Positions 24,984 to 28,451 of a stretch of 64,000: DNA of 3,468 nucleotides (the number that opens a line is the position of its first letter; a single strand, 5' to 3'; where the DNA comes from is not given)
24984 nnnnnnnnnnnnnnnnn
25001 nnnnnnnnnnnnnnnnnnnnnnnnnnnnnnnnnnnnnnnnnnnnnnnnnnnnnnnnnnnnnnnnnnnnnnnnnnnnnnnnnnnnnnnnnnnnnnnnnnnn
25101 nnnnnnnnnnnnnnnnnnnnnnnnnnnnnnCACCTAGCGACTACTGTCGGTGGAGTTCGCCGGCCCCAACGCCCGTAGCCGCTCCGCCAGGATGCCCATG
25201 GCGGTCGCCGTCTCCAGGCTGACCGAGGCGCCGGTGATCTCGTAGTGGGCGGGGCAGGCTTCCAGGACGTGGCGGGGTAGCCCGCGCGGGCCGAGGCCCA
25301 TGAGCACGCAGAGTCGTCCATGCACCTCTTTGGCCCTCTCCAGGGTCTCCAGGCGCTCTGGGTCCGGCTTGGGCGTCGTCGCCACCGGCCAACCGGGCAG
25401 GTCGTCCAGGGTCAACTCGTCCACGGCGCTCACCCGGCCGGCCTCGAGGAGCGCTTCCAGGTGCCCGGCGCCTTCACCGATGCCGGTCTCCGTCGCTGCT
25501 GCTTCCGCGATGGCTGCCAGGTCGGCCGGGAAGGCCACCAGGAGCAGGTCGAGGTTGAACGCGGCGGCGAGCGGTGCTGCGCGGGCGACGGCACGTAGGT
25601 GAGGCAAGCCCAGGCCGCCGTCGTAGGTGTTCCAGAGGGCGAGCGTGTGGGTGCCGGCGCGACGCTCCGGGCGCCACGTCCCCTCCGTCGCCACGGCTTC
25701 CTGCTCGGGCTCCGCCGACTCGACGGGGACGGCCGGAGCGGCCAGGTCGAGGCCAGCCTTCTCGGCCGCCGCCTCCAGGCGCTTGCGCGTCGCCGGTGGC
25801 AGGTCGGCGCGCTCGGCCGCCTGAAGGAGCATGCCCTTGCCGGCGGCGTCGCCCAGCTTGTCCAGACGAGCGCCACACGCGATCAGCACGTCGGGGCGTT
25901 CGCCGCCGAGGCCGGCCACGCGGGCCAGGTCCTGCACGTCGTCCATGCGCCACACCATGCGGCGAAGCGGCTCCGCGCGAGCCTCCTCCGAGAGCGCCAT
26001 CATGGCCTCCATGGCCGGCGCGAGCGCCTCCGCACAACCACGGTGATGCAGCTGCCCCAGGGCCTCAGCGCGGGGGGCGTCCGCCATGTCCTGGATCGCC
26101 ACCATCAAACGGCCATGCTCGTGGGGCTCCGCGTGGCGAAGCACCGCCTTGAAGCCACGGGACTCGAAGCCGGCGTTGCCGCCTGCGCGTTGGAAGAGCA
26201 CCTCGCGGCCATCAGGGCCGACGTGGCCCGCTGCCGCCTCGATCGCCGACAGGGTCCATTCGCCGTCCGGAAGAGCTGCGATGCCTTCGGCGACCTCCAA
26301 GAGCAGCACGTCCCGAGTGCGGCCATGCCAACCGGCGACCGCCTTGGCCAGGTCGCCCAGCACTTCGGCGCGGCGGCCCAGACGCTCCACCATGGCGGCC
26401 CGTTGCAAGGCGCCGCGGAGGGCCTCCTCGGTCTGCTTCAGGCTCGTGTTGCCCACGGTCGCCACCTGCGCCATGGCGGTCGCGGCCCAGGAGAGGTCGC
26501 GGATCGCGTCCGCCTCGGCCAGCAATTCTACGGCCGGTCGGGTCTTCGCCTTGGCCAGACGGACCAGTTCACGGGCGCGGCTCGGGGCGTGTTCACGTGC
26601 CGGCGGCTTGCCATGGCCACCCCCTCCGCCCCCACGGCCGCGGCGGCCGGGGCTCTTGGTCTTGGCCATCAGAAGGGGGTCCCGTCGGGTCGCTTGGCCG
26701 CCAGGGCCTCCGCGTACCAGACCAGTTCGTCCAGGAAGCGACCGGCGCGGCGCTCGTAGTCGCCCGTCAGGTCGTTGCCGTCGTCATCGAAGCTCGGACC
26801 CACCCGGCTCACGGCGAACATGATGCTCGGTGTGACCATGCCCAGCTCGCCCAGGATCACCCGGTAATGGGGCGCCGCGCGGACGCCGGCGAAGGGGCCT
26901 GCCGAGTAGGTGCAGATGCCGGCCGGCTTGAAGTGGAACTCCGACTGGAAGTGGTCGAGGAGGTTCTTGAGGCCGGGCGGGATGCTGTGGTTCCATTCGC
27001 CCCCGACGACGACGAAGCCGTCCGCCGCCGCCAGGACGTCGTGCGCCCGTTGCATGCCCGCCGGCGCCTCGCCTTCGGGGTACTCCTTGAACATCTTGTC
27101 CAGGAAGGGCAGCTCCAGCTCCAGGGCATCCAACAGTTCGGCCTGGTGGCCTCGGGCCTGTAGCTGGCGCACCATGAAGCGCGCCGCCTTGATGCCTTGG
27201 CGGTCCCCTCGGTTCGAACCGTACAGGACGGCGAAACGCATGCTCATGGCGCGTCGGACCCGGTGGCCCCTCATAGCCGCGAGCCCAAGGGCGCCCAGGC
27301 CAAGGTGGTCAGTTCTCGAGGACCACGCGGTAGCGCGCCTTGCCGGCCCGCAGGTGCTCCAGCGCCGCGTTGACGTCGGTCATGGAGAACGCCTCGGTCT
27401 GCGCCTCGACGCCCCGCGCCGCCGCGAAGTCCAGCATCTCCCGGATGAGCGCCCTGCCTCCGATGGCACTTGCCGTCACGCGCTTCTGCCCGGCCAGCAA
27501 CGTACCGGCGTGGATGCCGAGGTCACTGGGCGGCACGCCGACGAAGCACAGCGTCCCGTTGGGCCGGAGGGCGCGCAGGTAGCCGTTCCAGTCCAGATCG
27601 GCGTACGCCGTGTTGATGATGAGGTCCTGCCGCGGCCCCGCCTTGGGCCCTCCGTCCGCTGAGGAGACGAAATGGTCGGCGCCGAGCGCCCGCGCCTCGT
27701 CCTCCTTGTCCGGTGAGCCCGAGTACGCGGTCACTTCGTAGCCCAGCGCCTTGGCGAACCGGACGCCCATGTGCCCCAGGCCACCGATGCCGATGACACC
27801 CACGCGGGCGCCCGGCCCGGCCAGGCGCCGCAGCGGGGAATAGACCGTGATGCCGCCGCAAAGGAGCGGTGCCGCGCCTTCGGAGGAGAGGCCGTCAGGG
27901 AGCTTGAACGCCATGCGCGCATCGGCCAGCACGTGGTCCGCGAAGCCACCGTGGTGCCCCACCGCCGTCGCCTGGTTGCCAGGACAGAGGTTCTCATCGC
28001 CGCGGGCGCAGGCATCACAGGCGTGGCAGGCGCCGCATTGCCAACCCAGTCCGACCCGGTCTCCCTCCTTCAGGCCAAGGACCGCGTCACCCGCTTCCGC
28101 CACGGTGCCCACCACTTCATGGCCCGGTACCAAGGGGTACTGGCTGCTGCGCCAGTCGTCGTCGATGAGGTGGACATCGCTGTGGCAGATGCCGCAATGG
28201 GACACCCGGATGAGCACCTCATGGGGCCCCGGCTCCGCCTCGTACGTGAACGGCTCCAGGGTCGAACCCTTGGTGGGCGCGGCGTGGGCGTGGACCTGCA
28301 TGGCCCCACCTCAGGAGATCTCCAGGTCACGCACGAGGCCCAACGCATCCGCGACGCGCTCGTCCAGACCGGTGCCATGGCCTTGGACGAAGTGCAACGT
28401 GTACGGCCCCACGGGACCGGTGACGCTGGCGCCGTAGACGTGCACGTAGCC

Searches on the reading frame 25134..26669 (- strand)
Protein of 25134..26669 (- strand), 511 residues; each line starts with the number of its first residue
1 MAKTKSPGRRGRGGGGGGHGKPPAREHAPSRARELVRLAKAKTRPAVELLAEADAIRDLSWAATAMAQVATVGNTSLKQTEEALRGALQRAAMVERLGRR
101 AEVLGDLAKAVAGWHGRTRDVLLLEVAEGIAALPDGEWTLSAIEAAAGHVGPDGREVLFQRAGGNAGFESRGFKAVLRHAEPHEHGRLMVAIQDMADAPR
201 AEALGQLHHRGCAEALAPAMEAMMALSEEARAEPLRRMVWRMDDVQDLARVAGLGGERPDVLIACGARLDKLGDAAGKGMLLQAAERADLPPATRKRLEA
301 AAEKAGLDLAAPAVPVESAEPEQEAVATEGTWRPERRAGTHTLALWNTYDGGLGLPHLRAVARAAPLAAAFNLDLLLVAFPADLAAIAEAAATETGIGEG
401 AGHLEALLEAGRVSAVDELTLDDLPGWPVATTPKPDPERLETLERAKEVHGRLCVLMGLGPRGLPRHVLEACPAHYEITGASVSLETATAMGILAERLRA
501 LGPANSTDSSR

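Call 15: search_protein_families(library=pfam, proteins=[window:25134-26669:-], max_evalue=0.001)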
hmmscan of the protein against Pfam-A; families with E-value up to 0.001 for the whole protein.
window:25134-26669:- (511 aa): 1 family
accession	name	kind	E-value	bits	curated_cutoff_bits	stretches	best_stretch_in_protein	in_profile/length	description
PF04407.17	DUF531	-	6.7e-34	117.9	25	1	342-499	3-168/170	Protein of unknown function (DUF531)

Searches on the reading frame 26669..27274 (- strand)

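Call 15: search_protein_families(library=pfam, proteins=[window:26669-27274:-], max_evalue=0.001)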
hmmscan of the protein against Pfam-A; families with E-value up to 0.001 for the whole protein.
window:26669-27274:- (201 aa): 2 families
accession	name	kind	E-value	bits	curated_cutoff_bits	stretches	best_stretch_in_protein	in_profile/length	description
PF03358.20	FMN_red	-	1.6e-28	99.6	24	1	12-156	1-148/152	NADPH-dependent FMN reductase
PF02525.22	Flavodoxin_2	-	1e-09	38.8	27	1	12-119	1-116/198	Flavodoxin-like fold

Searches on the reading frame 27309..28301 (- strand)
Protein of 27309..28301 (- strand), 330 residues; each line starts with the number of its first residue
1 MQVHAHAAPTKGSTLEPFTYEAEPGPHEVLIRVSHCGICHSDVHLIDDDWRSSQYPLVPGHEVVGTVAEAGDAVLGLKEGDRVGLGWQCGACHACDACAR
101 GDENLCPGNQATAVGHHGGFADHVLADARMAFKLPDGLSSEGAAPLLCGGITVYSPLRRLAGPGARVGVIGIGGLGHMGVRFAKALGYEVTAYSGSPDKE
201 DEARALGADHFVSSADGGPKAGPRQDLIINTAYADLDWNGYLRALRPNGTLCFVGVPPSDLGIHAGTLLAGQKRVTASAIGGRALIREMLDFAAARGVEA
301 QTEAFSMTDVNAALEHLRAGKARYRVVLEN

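Call 15: search_protein_families(library=pfam, proteins=[window:27309-28301:-], max_evalue=0.001)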
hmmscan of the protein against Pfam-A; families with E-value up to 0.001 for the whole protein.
window:27309-28301:- (330 aa): 4 families
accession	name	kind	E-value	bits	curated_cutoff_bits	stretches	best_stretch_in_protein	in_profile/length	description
PF08240.17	ADH_N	-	2.5e-30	105.2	23.5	1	25-136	1-104/104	Alcohol dehydrogenase GroES-like domain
PF00107.32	ADH_zinc_N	-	3.9e-18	66.1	31.8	1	174-294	1-128/129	Zinc-binding dehydrogenase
PF13602.12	ADH_zinc_N_2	-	4e-05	25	27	1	206-328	1-134/134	Zinc-binding dehydrogenase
PF02826.25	2-Hacid_dh_C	-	0.00011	22.1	25.1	1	164-208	36-80/178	D-isomer specific 2-hydroxyacid dehydrogenase, NAD binding domain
